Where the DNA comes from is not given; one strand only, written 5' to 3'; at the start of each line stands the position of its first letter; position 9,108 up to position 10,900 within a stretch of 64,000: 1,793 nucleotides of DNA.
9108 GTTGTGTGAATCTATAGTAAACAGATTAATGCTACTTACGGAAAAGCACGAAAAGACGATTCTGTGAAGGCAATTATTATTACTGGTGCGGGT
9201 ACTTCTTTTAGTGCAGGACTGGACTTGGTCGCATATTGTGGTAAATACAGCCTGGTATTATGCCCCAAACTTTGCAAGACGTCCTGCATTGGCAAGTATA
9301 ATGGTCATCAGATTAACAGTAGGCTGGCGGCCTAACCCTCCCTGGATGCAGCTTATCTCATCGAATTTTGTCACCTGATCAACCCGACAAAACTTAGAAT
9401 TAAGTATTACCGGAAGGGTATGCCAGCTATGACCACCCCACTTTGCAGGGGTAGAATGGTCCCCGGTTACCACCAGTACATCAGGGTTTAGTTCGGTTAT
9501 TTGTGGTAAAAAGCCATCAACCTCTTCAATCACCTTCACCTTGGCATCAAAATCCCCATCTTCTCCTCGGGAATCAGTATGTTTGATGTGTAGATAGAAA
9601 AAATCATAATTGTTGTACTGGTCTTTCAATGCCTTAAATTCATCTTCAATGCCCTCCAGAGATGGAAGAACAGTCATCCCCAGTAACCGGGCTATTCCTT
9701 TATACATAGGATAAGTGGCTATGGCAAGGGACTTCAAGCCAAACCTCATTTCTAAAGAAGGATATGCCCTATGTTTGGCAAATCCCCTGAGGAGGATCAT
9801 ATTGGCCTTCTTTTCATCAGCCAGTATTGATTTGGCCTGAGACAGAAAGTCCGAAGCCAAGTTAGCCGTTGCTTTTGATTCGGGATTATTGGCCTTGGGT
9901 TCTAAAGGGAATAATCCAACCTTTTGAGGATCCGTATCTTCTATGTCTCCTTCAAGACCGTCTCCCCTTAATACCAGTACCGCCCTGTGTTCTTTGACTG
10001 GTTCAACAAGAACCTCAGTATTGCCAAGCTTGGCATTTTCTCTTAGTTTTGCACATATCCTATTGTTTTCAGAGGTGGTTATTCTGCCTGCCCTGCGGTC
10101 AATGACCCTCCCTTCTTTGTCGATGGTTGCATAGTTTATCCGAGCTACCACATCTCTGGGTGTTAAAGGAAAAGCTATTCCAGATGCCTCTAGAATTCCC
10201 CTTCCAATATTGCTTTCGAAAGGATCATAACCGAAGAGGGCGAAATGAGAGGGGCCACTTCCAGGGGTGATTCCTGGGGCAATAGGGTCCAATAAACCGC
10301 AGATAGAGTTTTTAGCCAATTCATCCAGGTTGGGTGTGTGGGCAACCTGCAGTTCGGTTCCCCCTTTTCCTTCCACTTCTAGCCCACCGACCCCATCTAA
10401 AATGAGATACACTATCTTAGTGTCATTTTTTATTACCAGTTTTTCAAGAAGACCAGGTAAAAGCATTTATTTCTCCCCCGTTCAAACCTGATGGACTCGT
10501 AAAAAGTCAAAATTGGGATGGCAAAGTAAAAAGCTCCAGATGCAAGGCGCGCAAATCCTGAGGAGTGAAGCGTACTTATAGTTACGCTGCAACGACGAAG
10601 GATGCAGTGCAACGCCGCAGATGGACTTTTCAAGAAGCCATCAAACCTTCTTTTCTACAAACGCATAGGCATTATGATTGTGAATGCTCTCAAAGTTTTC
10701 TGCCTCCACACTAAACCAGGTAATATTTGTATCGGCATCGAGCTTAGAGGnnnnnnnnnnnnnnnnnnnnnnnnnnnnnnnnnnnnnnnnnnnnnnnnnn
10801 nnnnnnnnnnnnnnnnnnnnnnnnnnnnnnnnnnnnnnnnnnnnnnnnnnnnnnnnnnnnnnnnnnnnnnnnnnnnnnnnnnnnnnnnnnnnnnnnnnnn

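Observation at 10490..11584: A new MITE-like element family (153 bp, 19-20 bp terminal inverted repeats, 6 bp target-site duplications), with two direct copies bracketing folE2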

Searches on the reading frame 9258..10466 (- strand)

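Call 74: search_protein_families(library=pfam, proteins=[window:9258-10466:-], max_evalue=0.01)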
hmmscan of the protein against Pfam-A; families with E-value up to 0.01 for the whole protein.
window:9258-10466:- (402 aa): 2 families
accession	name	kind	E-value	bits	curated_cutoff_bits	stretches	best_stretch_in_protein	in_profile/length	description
PF10143.14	PhosphMutase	-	6e-44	150.4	21.5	1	51-218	1-167/170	2,3-bisphosphoglycerate-independent phosphoglycerate mutase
PF01676.23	Metalloenzyme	-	3.2e-39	135.4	24.3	1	17-390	2-249/252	Metalloenzyme superfamily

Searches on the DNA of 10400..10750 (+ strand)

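Call 29: search_rna_families(source=window, start=10400, end=10750, threshold=evalue, max_evalue=10, show_alignments=2)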
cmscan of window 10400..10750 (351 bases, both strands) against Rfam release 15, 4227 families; matches with E-value up to 10: 2.
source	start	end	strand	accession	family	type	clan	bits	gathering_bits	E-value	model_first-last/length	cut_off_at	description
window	10526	10614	-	RF02537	TarA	Gene; sRNA;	-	16.2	80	2.7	1-99/99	no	Vibrio ToxT activated RNA TarA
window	10676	10721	-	RF01236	snoU19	Gene; snRNA; snoRNA; HACA-box;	-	14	45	9.7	1-144/144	no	Small nucleolar RNA U19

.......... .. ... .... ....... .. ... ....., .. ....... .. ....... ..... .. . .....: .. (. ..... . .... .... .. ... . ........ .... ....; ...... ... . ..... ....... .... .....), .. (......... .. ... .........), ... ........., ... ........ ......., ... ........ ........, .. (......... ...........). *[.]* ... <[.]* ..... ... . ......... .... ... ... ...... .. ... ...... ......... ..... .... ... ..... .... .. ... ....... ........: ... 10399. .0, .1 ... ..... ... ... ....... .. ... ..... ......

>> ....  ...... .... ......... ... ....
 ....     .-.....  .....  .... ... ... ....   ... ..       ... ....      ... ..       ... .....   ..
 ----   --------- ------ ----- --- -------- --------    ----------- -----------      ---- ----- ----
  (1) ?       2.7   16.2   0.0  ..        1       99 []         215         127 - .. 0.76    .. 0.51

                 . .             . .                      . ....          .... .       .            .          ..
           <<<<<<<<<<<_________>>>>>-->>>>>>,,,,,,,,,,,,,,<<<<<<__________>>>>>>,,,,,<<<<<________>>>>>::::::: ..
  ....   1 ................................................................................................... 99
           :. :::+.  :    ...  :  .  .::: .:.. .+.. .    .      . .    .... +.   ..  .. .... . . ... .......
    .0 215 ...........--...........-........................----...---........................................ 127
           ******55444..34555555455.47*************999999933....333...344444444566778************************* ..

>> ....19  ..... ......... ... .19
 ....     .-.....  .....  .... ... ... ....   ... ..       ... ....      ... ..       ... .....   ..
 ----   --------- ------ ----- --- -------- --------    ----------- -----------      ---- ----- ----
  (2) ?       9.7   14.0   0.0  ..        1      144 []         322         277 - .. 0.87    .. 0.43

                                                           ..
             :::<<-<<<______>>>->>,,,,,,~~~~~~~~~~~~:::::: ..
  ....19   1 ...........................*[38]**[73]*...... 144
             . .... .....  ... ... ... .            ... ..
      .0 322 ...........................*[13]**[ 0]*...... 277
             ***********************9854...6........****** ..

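Call 45: search_dna_similar(query=window:10490-10642:+, collection=plasmids, mode=distant, max_evalue=0.001, max_rows=30)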
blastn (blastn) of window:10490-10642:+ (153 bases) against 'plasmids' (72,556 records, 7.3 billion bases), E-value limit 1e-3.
No match.

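Call 70: build_rna_model(alignment_id=A2, structure=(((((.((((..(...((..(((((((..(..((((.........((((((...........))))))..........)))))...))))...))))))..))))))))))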
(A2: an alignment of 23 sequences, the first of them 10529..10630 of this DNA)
Model R1 built from alignment A2 (23 sequences, 110 columns); structure: as given.
model positions 101; base pairs 30; branch points 0; effective number of sequences 1.78; information 0.59 bits per position. Calibrated on 0.2 Mb of random sequence (short: E-values are rough).
structure used (alignment columns):
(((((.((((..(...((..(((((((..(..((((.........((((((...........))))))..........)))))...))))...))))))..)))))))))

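Call 71: search_with_rna_model(model_id=R1, sources=[window, L001, L002, L003, L004, L005, L007, L008, L010, L012, L013, L015, L016, L017, L018, L020, L021, L022, L023, L025, L026, L027, L028, L030, L031, L032, L033, L034, L035, L037, L038, L040, L041, L042, L043, L044, L045, L046, L048, L049, L050, L051, L053, L054, L055, L056, L057, L058, L059, L060, L061, L062, L063, L064, L065, L066, L069, L070, L071, L072, L073, L074, L075, L076, L077, L078, L079, L080, L081, L082, L083, L084, L086, L087, L088, L089, L090, L091, L092, L093, L095, L096, L097, L098, L099, L101, L102, L104, L105, L106, L107, L108, L109, L110, L111, L112, L113, L115, L181], max_evalue=0.001, make_alignment=true)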
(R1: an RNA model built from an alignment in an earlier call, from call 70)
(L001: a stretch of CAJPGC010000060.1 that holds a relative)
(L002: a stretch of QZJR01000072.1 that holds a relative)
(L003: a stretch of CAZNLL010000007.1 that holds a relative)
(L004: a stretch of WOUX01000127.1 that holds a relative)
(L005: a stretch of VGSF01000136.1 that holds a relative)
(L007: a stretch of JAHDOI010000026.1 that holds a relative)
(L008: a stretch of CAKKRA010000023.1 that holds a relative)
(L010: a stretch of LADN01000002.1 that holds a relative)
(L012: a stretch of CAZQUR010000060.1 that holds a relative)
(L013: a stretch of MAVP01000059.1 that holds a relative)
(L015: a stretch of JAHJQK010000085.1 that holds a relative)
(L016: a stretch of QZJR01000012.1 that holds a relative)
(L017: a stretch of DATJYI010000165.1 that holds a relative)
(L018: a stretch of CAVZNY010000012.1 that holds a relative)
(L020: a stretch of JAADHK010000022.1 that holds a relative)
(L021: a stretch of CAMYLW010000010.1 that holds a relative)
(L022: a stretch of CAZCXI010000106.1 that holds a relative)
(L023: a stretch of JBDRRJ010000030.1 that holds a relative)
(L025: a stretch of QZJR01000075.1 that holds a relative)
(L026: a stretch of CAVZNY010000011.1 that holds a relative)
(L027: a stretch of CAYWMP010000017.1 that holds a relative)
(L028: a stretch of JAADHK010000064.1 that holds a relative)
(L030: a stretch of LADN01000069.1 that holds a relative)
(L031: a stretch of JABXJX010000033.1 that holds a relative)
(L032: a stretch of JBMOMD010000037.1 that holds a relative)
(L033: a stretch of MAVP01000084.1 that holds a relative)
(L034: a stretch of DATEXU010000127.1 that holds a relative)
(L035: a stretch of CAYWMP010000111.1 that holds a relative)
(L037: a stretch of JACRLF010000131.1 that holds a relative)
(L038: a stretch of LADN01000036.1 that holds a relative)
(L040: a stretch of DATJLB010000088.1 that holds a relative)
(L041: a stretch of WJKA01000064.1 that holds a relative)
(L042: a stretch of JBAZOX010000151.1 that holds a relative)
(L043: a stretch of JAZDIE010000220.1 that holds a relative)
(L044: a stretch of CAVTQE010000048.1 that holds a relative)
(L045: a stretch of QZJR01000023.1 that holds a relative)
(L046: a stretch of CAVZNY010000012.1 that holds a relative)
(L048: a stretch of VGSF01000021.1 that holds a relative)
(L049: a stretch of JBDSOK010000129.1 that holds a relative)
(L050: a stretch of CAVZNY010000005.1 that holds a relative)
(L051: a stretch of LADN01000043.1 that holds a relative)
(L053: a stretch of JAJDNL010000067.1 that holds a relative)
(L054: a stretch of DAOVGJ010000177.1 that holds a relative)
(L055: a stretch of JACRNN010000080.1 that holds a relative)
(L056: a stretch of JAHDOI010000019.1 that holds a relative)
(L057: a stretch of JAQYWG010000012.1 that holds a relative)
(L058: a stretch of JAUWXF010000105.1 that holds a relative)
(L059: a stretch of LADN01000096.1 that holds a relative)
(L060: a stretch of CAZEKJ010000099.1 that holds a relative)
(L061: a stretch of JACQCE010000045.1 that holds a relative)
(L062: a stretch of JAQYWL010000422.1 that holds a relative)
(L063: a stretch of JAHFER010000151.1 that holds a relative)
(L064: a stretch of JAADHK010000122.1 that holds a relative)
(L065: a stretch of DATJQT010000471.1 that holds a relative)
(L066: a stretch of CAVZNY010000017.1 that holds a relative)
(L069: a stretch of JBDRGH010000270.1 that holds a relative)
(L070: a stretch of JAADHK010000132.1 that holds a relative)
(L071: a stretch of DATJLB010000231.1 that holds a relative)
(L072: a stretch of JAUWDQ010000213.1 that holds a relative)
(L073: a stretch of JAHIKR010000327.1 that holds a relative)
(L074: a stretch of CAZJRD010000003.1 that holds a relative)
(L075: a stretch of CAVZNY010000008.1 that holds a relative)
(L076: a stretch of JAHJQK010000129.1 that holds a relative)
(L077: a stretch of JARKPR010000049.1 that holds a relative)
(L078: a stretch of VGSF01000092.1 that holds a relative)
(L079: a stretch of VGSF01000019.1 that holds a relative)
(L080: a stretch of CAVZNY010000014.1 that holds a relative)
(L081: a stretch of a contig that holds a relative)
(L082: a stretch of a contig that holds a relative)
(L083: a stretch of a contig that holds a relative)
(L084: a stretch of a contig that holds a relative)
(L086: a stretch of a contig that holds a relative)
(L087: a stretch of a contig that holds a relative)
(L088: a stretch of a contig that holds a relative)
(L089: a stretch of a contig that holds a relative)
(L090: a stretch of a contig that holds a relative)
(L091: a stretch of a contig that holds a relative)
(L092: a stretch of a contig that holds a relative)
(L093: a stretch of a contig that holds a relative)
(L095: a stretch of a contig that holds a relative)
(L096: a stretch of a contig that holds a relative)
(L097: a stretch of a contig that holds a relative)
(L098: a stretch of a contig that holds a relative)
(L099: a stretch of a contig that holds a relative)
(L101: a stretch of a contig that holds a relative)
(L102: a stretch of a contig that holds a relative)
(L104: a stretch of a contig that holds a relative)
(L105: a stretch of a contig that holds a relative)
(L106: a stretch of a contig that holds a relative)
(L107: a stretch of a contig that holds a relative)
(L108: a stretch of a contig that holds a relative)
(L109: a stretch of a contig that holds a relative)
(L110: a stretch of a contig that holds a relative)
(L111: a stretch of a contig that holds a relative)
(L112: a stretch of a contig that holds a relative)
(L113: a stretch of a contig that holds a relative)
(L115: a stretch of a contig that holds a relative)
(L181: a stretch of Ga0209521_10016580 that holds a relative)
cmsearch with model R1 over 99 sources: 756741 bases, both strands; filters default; matches with E-value up to 0.001: 114.
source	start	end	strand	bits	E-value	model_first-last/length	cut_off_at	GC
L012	4310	4411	-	114.7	6.9e-30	1-101/101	no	0.52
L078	2485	2587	+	114.3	8.8e-30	1-101/101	no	0.52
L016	989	1090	+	113.4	1.6e-29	1-101/101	no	0.54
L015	2216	2318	+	113.4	1.7e-29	1-101/101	no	0.53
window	11471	11572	+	113.3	1.7e-29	1-101/101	no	0.5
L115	3427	3528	+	113.3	1.7e-29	1-101/101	no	0.56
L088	2401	2501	+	112.7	2.6e-29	1-101/101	no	0.5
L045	7458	7559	+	112.3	3.4e-29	1-101/101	no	0.49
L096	431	532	+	112.2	3.6e-29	1-101/101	no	0.53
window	10529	10630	+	112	4.1e-29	1-101/101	no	0.51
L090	5262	5363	+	110.6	1e-28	1-101/101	no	0.54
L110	2843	2944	+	110.3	1.3e-28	1-101/101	no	0.47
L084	4908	5010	+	110.1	1.5e-28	1-101/101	no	0.55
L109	2184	2285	+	110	1.6e-28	1-101/101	no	0.54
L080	4375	4475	+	109.5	2.2e-28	1-101/101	no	0.55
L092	3704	3805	+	109.2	2.8e-28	1-101/101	no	0.55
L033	4625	4725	-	107.9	6.5e-28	1-101/101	no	0.5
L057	5694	5796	-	107.6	7.8e-28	1-101/101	no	0.5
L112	911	1011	-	107.4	9.1e-28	1-101/101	no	0.51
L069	2077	2179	-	107.2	1.1e-27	1-101/101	no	0.52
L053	1912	2012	+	107.1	1.1e-27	1-101/101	no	0.51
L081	1932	2033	-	106.9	1.3e-27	1-101/101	no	0.51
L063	817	919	-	106.7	1.5e-27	1-101/101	no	0.53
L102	1947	2049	+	106.4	1.8e-27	1-101/101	no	0.53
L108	365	466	-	105.6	3.1e-27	1-101/101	no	0.46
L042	154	255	+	105.6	3.2e-27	1-101/101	no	0.52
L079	6544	6644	+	105.3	3.9e-27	1-101/101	no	0.51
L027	3609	3710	-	104.8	5.4e-27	1-101/101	no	0.49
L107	2759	2860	-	104.7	5.7e-27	1-101/101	no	0.5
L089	5932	6033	-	104.7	5.9e-27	1-101/101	no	0.5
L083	4116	4218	-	104.6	6.1e-27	1-101/101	no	0.5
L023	2233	2334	+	103.4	1.4e-26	1-101/101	no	0.47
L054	2725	2829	+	102.8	2e-26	1-101/101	no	0.49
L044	7064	7165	-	101.7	4.2e-26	1-101/101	no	0.54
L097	5117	5217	+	101.5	5e-26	1-101/101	no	0.49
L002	3628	3729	-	101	6.8e-26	1-101/101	no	0.5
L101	3047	3147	+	100.6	8.9e-26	1-101/101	no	0.5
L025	2554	2655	-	100.1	1.3e-25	1-101/101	no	0.56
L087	285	384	-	100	1.4e-25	1-101/101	no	0.45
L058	3601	3700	-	99.7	1.7e-25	1-101/101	no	0.46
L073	2195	2294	-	99.4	2e-25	1-101/101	no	0.46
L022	607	707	-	98.9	2.8e-25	1-101/101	no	0.52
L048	2019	2120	-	98.5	3.8e-25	1-101/101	no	0.55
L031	3399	3499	-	98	5.4e-25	1-101/101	no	0.53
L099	3994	4089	-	97.2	9e-25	1-101/101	no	0.57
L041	102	202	-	97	1e-24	1-101/101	no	0.56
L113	2128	2227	+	96.7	1.2e-24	1-101/101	no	0.46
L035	7872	7971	+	96.3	1.7e-24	1-101/101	no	0.49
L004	3641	3742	-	95.8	2.3e-24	1-101/101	no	0.52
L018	1466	1561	+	93.9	8.5e-24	1-101/101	no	0.55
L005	726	826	+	93.3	1.3e-23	1-101/101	no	0.51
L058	3905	4004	-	93.3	1.3e-23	1-101/101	no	0.45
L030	7142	7241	-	90.3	9.6e-23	1-101/101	no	0.58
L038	1613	1712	-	90.3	9.6e-23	1-101/101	no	0.58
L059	4032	4131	-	90.3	9.6e-23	1-101/101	no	0.58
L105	2372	2471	-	90.3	9.6e-23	1-101/101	no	0.58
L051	6229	6328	-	90.2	1e-22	1-101/101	no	0.57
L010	4823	4922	-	88.7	2.7e-22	1-101/101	no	0.57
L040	6475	6574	-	87.2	7.6e-22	1-101/101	no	0.64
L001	1422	1522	-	85.8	2e-21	1-101/101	no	0.51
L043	2695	2796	-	84.1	6.4e-21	1-101/101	no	0.55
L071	2440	2555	-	82.5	1.9e-20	1-101/101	no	0.59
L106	5351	5452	+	82.3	2.1e-20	1-101/101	no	0.57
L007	3137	3234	-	82.2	2.2e-20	1-101/101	no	0.58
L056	5022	5122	-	80.7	6.3e-20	1-101/101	no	0.61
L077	5759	5860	+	79.6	1.3e-19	1-101/101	no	0.61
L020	1299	1400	+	77.8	4.3e-19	1-101/101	no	0.55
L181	1500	1599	+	77.5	5.3e-19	1-101/101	no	0.53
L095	5378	5473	-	77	7.7e-19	1-101/101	no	0.58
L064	7893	7994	-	76.8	8.9e-19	1-101/101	no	0.52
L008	4194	4297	+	76.5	1.1e-18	1-101/101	no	0.53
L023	6752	6853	+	76.4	1.2e-18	1-101/101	no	0.5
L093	6601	6701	+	76.2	1.3e-18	1-101/101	no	0.59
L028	6496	6597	-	74.6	3.9e-18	1-101/101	no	0.54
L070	5560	5661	+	74.3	4.8e-18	1-101/101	no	0.55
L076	4876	4984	+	73.9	6.2e-18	1-101/101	no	0.56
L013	4401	4552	-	72.3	1.8e-17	1-101/101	no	0.51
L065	6782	6884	-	70.2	7.4e-17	1-101/101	no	0.63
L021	4671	4828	+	68.9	1.7e-16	1-101/101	no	0.53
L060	1068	1178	-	68.9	1.8e-16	1-101/101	no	0.57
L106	7765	7869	-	68.2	2.9e-16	1-101/101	no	0.5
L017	2402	2501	+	67.4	5e-16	1-101/101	no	0.57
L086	5495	5615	+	66.9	6.7e-16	1-101/101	no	0.55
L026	4219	4315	+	66.9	7.1e-16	1-101/101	no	0.6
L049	357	455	-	65.6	1.7e-15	1-101/101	no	0.58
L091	427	577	+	64.3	4.1e-15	1-101/101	no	0.48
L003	5477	5555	+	64.1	4.7e-15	1-101/101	no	0.52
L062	4598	4748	+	63.8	5.7e-15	1-101/101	no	0.5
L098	5206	5327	-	63.1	9.2e-15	1-101/101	no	0.47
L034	309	435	+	61.3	3.1e-14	1-101/101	no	0.56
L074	5211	5340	-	60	7.1e-14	1-101/101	no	0.52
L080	1844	1956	-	59.6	9.3e-14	1-101/101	no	0.54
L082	2319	2442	-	58.8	1.6e-13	1-101/101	no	0.54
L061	5471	5584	+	58.5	2e-13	1-101/101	no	0.62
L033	2955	3086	-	56.4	8.5e-13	1-101/101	no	0.5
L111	6285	6382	+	54.7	2.6e-12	1-101/101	no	0.6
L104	1397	1519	-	54.4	3.2e-12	1-101/101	no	0.57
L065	2292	2411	-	51.1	2.9e-11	1-101/101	no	0.63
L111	6751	6801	+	49.4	9.2e-11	1-101/101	no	0.59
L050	396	502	-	48.6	1.6e-10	1-101/101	no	0.6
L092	1367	1575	+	47.7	2.9e-10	1-101/101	no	0.52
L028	7066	7105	-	46.7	5.9e-10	1-101/101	no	0.5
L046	7329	7425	-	46.6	6e-10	8-95/101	no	0.67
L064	1680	1800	+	44.9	2e-09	1-101/101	no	0.48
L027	2064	2165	-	42.3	1.1e-08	1-101/101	no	0.49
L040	6650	6746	+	41.5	1.9e-08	1-101/101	no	0.57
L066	7649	7840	+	37.6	2.8e-07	1-101/101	no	0.55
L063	4018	4121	+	35.9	8.4e-07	1-101/101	no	0.58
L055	7212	7307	+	35.7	9.6e-07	1-101/101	no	0.59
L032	167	322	+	31.6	1.5e-05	1-101/101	no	0.61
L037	5287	5385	+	30.6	3e-05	1-101/101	no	0.51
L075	6022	6120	+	27.9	0.00019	1-101/101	no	0.56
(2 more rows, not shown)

Alignment A3: 114 matches aligned to the model, 373 columns, each read 5' to 3' on its own strand. Consensus structure (alignment columns), stored with it:
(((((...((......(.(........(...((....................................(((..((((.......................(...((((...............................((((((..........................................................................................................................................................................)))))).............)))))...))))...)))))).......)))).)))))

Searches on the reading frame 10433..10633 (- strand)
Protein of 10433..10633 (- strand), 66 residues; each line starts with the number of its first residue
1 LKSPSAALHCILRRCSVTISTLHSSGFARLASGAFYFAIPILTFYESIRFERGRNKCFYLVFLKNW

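Call 16: search_protein_families(library=pfam, proteins=[window:10433-10633:-], max_evalue=1)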
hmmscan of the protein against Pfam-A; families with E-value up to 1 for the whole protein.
window:10433-10633:- (66 aa): 0 families

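Call 17: search_protein_families(library=ncbifam, proteins=[window:10433-10633:-], max_evalue=1)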
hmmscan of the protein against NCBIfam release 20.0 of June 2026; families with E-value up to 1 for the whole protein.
window:10433-10633:- (66 aa): 0 families
